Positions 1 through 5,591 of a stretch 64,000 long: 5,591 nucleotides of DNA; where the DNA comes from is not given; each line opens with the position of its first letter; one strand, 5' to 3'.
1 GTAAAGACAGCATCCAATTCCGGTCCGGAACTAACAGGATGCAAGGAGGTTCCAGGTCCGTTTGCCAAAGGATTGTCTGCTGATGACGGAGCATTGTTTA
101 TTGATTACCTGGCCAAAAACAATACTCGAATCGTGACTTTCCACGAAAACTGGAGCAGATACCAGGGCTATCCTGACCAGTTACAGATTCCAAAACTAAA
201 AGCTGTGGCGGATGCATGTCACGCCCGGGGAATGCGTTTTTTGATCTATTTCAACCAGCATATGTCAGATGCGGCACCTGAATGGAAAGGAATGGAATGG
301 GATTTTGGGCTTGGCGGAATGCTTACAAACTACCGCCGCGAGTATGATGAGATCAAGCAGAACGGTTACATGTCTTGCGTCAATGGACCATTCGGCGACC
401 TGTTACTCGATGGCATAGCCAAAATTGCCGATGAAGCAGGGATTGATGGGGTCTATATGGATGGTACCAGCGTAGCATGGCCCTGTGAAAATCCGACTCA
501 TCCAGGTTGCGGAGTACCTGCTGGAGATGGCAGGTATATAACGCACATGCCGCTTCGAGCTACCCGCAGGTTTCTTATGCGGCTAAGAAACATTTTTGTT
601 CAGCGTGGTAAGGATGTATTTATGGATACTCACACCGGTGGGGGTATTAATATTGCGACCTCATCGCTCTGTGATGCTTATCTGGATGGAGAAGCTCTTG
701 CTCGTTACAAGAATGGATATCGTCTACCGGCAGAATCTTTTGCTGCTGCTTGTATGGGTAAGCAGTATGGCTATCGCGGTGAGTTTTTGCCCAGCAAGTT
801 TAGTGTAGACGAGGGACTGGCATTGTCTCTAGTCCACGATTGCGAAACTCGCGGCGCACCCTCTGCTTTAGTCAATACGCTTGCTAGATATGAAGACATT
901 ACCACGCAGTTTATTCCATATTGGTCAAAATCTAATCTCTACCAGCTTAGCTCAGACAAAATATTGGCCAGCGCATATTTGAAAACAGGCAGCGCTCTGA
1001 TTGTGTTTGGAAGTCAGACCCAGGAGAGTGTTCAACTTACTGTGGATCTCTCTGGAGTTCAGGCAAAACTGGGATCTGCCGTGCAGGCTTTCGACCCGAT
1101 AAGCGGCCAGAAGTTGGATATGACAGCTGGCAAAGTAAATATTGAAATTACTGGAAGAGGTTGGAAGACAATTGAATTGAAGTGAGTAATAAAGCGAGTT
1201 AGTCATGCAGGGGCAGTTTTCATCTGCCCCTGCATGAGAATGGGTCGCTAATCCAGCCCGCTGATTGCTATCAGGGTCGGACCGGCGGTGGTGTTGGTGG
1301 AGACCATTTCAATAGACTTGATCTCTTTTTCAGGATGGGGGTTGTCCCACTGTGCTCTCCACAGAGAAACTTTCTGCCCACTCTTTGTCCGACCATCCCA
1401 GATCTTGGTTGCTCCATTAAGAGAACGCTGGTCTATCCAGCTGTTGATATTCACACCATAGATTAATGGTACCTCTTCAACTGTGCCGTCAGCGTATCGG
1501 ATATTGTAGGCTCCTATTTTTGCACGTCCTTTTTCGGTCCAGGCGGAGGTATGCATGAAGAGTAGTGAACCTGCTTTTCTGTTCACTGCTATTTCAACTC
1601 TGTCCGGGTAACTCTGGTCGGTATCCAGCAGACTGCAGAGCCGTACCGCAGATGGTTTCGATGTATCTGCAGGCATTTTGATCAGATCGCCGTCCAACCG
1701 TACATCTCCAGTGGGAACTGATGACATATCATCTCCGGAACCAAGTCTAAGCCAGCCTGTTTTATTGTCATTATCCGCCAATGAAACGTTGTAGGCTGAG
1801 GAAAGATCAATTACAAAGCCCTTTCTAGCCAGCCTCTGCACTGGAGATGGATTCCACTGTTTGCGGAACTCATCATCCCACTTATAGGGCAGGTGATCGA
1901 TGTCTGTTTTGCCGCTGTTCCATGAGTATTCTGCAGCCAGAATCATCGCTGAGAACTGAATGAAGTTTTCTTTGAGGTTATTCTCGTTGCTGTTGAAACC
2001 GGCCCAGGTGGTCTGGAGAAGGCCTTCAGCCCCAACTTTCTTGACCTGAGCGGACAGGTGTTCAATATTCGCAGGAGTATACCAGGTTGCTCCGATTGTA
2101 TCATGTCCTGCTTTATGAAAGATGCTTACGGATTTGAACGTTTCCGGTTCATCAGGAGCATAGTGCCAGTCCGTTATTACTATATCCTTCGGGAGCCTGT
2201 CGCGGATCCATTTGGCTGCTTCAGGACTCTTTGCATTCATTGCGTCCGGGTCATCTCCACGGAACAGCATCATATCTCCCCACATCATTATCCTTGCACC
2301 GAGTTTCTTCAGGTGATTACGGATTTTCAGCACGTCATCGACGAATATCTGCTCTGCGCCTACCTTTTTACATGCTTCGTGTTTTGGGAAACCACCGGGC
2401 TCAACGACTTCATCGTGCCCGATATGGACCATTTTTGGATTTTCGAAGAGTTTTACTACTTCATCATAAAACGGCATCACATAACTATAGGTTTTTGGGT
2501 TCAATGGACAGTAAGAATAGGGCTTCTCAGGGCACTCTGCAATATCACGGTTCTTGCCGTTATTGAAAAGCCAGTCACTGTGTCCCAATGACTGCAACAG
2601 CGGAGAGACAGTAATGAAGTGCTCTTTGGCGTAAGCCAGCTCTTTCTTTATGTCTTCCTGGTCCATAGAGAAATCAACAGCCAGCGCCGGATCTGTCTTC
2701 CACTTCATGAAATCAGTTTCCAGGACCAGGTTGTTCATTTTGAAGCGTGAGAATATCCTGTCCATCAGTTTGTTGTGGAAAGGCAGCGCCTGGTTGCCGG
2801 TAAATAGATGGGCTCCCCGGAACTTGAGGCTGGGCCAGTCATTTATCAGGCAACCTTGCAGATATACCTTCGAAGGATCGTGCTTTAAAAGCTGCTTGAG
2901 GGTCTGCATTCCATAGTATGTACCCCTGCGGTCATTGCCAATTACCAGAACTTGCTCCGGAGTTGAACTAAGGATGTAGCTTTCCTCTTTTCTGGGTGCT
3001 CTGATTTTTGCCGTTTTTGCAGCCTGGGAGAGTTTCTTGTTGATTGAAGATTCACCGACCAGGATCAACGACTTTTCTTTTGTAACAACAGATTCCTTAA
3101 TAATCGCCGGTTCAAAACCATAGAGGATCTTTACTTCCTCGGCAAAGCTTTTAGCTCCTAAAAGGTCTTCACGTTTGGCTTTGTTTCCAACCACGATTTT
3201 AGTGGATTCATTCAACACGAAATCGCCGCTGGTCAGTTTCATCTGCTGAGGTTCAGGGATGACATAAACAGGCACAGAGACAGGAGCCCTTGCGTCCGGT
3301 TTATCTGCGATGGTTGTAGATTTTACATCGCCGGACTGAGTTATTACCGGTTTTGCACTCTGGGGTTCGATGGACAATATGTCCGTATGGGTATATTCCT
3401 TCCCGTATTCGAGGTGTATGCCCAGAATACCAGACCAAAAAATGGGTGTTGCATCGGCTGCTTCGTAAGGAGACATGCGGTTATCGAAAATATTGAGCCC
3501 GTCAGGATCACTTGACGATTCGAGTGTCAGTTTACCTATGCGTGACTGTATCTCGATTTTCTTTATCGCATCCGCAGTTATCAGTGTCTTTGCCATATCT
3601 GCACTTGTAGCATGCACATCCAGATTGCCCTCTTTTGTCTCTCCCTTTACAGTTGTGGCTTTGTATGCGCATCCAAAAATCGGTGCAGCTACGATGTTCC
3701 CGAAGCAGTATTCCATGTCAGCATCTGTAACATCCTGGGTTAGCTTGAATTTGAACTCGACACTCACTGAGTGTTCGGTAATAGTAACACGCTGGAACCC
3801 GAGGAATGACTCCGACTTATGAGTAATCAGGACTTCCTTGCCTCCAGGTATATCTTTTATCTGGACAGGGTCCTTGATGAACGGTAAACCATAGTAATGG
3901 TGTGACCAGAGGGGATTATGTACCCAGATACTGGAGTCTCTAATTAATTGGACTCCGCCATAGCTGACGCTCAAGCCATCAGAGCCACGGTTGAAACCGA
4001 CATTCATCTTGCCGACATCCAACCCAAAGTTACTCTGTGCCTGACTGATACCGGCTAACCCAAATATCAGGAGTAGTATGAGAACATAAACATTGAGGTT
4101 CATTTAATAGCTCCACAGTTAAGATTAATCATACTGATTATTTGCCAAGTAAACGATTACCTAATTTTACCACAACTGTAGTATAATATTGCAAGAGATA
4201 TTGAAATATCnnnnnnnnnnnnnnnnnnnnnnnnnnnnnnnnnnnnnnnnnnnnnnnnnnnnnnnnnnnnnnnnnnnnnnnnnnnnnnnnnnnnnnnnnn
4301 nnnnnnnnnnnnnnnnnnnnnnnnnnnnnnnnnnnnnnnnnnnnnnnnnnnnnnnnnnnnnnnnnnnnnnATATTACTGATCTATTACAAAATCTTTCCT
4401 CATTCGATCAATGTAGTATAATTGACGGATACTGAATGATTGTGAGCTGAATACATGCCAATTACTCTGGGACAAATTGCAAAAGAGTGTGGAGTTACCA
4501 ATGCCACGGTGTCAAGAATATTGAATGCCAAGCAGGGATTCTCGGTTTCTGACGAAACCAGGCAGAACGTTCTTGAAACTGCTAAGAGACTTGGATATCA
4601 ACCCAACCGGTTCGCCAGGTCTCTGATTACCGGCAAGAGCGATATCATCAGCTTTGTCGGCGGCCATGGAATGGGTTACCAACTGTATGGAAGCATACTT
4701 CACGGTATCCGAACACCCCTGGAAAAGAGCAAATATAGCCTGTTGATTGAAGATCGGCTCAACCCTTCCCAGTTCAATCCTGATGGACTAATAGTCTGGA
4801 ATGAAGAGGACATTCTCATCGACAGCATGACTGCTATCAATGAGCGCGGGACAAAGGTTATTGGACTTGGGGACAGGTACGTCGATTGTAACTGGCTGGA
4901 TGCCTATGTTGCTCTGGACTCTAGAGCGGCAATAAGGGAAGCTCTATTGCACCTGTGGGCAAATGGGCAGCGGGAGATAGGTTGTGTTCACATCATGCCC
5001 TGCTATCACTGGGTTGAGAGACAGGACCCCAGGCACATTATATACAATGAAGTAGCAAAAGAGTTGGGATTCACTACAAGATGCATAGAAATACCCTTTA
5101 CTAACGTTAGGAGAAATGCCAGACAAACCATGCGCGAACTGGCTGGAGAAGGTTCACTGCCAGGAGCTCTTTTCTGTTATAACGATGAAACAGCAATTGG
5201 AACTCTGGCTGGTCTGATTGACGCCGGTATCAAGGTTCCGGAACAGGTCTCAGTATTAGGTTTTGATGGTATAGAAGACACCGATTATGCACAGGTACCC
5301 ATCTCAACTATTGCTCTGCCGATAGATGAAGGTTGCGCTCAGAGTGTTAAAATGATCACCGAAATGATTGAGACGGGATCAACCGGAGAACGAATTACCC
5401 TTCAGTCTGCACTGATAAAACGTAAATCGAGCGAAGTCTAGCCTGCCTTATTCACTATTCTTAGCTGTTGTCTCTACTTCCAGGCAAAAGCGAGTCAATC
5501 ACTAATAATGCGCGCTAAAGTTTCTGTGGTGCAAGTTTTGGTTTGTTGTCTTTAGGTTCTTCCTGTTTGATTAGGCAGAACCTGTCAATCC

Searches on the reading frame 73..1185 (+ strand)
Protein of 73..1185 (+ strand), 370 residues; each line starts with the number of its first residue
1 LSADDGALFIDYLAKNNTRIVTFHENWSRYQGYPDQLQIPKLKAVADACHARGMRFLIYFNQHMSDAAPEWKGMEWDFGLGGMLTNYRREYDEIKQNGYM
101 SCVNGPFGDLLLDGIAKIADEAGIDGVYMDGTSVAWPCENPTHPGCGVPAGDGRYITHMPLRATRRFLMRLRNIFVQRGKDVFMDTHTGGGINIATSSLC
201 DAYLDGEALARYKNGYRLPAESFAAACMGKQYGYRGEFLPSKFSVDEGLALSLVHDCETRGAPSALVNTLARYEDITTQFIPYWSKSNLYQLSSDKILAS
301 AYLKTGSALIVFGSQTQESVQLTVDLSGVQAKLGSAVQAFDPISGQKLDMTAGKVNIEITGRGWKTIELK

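Call 7: search_protein_families(library=pfam, proteins=[window:73-1185:+], max_evalue=0.001)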
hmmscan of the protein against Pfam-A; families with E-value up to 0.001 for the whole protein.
window:73-1185:+ (370 aa): 2 families
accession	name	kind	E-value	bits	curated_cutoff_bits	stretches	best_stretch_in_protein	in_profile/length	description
PF19543.5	GH123_N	-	1.4e-06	26.9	22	1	165-327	751-925/969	Glycoside hydrolase 123, N-terminal domain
PF14871.12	GHL6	-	0.00063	20.4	35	0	42-130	46-131/132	Hypothetical glycosyl hydrolase 6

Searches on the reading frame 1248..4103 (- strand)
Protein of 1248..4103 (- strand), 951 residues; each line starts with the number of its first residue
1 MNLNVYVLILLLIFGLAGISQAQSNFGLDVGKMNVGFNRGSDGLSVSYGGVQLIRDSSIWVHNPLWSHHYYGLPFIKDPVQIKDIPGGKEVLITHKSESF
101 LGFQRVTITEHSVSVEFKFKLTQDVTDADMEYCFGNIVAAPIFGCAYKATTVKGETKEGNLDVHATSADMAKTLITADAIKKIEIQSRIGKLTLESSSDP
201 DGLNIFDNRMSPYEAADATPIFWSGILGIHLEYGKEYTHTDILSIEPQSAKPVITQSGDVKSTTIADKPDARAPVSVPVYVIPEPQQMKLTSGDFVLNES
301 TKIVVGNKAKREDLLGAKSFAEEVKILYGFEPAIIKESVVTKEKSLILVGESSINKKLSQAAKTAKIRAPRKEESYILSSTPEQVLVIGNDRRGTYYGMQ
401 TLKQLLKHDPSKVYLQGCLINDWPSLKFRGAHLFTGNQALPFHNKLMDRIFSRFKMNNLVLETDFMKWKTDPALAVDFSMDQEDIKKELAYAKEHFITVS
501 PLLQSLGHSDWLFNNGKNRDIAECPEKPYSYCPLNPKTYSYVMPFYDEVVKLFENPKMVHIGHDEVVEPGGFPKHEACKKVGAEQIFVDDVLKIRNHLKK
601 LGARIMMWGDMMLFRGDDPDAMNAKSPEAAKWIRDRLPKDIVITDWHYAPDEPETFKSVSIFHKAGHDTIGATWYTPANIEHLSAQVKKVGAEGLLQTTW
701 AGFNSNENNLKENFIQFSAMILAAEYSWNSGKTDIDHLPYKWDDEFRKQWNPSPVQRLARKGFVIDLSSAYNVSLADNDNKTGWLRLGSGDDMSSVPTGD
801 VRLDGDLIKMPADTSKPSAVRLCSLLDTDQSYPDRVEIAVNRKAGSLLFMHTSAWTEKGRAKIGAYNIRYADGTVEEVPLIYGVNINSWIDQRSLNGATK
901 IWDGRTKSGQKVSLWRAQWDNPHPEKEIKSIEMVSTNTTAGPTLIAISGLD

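Call 7: search_protein_families(library=pfam, proteins=[window:1248-4103:-], max_evalue=0.001)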
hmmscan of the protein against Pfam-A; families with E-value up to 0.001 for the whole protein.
window:1248-4103:- (951 aa): 2 families
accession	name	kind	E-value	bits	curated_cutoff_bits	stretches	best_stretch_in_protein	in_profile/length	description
PF02838.20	Glyco_hydro_20b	-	1e-19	71.9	26.1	1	280-423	3-124/124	Glycosyl hydrolase family 20, domain 2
PF00728.28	Glyco_hydro_20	-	6.7e-10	39.3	22.3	1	481-670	76-258/348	Glycosyl hydrolase family 20, catalytic domain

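Call 33: search_protein_families(library=ncbifam, proteins=[window:1248-4103:-], max_evalue=0.01)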
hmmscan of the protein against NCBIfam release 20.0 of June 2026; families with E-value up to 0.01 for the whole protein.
window:1248-4103:- (951 aa): 2 families
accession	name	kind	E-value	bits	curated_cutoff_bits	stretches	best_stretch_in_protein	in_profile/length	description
NF041654.1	GlcNAcase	equivalog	4.2e-15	55.3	1000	1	353-431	74-148/732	beta-N-acetylglucosaminidase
NF049878.1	AlphGalctur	equivalog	2.7e-05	22.4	1300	1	302-432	11-142/901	alpha-d-galacturonidase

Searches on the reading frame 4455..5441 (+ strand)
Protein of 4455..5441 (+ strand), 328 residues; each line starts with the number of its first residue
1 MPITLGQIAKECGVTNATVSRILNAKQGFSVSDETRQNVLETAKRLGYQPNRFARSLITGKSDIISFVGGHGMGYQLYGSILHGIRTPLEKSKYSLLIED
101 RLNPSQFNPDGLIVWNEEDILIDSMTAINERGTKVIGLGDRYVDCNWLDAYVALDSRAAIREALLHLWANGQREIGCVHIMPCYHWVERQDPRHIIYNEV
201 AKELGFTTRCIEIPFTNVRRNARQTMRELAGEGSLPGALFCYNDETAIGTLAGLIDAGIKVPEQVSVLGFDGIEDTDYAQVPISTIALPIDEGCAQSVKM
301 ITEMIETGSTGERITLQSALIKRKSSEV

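Call 7: search_protein_families(library=pfam, proteins=[window:4455-5441:+], max_evalue=0.001)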
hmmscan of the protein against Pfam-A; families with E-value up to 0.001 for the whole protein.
window:4455-5441:+ (328 aa): 4 families
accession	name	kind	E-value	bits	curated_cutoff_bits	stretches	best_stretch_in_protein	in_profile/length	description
PF13377.12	Peripla_BP_3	-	7.2e-27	94.9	26.5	1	166-326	3-167/167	Periplasmic binding protein-like domain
PF00356.27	LacI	-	5.9e-12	45.6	27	1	4-51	1-46/46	Bacterial regulatory proteins, lacI family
PF00532.27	Peripla_BP_1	-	9.3e-10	38.9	22.2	1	109-319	58-276/281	Periplasmic binding proteins and sugar binding domain of LacI family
PF13412.12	HTH_24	-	0.00091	19.2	21.9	0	3-24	18-39/48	Winged helix-turn-helix DNA-binding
